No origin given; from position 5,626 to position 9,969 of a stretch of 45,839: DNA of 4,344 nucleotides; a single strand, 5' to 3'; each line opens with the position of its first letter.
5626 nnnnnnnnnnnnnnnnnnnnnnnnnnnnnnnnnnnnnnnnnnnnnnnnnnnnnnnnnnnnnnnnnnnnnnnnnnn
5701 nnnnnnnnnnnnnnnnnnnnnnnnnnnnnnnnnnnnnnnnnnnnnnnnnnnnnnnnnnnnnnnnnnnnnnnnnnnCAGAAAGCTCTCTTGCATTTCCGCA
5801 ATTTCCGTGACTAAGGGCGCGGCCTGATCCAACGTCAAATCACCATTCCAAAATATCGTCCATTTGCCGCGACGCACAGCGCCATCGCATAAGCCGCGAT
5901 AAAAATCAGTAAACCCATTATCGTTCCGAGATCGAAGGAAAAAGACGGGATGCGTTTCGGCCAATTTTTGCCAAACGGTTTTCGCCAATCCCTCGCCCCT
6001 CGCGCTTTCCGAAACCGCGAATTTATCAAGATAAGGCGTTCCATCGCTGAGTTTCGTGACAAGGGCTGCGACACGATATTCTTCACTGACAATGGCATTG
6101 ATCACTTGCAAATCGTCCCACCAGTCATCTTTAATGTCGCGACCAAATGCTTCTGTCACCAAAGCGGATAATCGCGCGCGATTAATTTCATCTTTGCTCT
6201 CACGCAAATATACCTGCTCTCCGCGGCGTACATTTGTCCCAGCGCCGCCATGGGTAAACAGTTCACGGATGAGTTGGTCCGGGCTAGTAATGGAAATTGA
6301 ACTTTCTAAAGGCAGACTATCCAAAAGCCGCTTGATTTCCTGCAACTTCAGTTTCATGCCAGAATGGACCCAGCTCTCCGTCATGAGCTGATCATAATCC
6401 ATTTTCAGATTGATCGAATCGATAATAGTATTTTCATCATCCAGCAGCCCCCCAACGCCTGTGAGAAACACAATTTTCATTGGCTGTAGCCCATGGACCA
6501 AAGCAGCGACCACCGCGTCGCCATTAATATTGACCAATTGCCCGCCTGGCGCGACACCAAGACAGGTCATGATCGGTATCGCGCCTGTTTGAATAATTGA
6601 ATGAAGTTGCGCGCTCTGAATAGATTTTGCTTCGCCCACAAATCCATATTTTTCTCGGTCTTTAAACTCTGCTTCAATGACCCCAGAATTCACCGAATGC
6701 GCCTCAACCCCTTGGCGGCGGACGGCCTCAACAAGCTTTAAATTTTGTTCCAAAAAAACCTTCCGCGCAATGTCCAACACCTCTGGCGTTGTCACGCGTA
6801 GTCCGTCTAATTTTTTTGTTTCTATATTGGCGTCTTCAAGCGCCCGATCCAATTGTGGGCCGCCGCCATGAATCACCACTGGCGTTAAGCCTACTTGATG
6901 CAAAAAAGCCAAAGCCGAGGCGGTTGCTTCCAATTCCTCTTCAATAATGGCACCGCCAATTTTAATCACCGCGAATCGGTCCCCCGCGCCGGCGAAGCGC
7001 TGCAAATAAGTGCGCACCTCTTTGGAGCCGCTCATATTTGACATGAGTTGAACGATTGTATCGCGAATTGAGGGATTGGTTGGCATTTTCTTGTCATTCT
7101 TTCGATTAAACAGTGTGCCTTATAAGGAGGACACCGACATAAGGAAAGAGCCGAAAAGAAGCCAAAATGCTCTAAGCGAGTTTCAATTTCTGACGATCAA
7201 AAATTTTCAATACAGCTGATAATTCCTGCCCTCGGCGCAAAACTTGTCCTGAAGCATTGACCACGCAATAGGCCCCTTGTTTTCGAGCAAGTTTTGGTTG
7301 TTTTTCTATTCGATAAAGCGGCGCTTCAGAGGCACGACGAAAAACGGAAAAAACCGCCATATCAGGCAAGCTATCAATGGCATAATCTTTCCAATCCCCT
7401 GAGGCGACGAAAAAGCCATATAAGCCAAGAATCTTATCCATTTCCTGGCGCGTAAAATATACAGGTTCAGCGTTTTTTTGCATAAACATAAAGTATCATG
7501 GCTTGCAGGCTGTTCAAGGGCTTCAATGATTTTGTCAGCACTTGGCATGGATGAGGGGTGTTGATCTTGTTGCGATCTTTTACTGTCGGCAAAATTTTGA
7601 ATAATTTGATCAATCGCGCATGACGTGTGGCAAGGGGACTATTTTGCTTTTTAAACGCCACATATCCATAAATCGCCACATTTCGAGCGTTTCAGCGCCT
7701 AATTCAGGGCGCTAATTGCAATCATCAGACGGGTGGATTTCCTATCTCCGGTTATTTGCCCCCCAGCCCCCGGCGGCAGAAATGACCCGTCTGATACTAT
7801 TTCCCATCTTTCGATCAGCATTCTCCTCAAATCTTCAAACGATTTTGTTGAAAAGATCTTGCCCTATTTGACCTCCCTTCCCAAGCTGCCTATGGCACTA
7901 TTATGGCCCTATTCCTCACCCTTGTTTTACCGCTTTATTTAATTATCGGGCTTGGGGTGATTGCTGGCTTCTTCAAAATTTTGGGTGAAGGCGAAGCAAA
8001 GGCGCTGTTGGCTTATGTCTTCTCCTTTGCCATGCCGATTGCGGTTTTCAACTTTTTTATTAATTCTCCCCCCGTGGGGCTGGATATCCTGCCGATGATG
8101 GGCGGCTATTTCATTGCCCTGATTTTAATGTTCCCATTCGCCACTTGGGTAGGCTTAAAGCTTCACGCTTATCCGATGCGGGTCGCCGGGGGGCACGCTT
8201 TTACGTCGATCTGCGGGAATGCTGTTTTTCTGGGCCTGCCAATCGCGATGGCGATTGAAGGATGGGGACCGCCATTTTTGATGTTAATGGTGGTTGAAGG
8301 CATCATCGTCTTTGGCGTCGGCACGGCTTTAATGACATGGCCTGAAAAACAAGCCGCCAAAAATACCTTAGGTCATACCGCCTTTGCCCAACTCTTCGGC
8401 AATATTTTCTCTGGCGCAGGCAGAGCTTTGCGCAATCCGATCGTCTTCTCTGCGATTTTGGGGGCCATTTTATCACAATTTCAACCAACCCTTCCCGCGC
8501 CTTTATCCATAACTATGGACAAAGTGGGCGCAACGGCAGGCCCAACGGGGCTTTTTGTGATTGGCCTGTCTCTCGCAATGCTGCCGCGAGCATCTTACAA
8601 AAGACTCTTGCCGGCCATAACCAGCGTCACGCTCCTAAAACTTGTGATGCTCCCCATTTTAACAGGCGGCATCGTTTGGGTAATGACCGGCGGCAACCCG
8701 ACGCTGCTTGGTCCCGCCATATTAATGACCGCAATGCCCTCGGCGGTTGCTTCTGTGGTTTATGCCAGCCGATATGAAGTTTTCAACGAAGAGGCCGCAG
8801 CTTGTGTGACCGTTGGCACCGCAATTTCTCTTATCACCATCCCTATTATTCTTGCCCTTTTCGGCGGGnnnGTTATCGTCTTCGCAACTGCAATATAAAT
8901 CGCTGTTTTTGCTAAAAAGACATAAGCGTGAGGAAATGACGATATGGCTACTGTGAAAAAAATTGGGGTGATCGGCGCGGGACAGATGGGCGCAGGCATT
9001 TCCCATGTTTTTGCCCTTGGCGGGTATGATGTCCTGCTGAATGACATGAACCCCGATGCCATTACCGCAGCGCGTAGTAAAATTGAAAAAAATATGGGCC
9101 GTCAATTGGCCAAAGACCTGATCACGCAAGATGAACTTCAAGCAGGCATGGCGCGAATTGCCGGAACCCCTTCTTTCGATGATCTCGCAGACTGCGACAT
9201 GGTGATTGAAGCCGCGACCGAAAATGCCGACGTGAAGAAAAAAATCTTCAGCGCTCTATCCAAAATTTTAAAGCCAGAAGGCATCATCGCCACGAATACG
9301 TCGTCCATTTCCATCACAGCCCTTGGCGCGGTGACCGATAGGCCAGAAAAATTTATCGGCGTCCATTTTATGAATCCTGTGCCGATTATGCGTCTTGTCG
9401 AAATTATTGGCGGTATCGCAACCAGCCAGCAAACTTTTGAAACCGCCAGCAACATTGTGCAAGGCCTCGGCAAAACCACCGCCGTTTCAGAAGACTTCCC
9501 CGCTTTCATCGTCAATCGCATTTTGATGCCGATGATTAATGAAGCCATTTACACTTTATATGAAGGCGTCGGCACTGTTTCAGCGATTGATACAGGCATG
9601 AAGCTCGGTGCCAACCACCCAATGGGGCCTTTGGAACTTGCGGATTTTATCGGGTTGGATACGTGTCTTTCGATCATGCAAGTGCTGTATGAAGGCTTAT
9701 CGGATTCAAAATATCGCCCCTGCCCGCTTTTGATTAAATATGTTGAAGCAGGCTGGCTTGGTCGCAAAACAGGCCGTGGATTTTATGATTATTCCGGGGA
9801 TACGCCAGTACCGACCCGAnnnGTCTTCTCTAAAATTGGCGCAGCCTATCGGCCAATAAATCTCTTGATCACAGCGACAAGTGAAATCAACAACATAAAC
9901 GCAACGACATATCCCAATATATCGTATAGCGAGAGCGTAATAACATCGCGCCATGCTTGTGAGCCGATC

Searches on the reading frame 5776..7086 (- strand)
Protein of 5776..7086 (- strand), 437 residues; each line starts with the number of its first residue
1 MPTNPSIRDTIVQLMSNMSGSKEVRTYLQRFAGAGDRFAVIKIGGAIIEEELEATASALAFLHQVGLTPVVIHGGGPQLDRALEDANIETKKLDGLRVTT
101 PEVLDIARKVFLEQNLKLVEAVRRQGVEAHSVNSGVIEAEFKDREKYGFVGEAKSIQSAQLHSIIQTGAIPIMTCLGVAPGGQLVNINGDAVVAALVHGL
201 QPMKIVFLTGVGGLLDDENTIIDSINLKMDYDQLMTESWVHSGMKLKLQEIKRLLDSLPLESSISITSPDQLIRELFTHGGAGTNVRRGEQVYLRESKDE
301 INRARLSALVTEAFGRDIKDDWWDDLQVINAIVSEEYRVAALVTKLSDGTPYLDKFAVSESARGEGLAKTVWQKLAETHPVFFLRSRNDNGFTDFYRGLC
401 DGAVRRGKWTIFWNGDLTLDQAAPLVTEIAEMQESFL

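Call 36: search_protein_families(library=pfam, proteins=[window:5776-7086:-])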
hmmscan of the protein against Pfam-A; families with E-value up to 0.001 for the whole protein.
window:5776-7086:- (437 aa): 2 families
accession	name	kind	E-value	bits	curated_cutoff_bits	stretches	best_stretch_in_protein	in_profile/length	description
PF04768.19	NAT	-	1.6e-32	113.1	27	1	272-430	2-166/168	NAT, N-acetyltransferase, of N-acetylglutamate synthase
PF00696.33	AA_kinase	-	1.2e-30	107.4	24.9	1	38-255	2-223/234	Amino acid kinase family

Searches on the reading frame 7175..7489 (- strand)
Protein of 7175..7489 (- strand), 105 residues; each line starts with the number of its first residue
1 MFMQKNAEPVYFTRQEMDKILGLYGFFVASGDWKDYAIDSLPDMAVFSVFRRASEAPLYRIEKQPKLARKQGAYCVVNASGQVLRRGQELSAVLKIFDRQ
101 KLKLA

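Call 36: search_protein_families(library=pfam, proteins=[window:7175-7489:-])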
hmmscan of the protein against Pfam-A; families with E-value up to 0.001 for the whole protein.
window:7175-7489:- (105 aa): 1 family
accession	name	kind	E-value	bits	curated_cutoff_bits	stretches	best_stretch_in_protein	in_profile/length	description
PF10984.13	DUF2794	-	1.6e-36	124.6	27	1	10-94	1-85/85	Protein of unknown function (DUF2794)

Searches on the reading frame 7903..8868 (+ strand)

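Call 36: search_protein_families(library=pfam, proteins=[window:7903-8868:+])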
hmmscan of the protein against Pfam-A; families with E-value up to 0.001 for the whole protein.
window:7903-8868:+ (322 aa): 1 family
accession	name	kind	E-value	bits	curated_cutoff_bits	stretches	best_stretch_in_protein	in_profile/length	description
PF03547.23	Mem_trans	-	7.3e-28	97.6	25.7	1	5-316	3-342/343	Membrane transport protein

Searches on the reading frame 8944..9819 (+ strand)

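Call 36: search_protein_families(library=pfam, proteins=[window:8944-9819:+])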
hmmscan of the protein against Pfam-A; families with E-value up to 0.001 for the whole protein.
window:8944-9819:+ (292 aa): 4 families
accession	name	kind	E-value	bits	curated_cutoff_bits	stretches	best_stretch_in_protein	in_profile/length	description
PF02737.24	3HCDH_N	-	1.7e-60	204.5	22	1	6-184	1-179/180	3-hydroxyacyl-CoA dehydrogenase, NAD binding domain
PF00725.27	3HCDH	-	3.6e-35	120.8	22.1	1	188-283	2-97/97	3-hydroxyacyl-CoA dehydrogenase, C-terminal domain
PF03446.21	NAD_binding_2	-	0.0001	22.8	21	1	6-121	1-95/161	NAD binding domain of 6-phosphogluconate dehydrogenase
PF03807.23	F420_oxidored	-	0.00016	22.6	21.6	1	6-53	1-50/94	NADP oxidoreductase coenzyme F420-dependent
